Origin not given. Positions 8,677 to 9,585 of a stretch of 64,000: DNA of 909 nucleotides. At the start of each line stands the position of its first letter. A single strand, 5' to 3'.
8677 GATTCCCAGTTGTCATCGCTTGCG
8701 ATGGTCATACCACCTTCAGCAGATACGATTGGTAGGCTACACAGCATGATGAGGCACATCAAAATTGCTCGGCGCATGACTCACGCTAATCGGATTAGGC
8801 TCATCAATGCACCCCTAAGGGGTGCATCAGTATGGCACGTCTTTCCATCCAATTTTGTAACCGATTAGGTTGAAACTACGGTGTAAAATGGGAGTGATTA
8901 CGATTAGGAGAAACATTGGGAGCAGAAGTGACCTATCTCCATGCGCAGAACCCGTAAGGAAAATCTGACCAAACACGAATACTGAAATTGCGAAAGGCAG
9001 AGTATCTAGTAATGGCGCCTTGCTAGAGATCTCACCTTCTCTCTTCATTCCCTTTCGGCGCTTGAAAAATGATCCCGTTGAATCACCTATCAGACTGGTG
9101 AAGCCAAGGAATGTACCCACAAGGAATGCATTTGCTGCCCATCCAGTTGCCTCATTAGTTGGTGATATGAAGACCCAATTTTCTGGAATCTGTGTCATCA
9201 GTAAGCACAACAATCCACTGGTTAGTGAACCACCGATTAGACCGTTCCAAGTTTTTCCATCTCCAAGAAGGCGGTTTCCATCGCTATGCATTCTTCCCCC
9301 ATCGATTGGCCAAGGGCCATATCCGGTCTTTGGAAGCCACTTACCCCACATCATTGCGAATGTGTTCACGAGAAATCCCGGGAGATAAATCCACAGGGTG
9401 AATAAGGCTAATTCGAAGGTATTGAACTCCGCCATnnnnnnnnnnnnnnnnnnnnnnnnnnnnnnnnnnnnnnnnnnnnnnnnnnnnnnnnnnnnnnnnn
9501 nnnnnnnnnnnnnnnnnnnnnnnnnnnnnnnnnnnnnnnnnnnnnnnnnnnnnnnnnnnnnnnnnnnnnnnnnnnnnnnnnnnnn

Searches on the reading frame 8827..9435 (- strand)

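Call 6: search_protein_families(library=pfam, proteins=[window:8827-9435:-], max_evalue=0.001)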
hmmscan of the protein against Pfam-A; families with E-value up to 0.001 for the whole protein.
window:8827-9435:- (202 aa): 2 families
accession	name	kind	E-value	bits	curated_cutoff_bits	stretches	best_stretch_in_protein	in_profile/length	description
PF01864.22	CarS-like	-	4.3e-29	102.2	22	1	8-202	3-175/175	CDP-archaeol synthase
PF01148.25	CTP_transf_1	-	9.4e-09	35.9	24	1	60-136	169-237/264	Cytidylyltransferase family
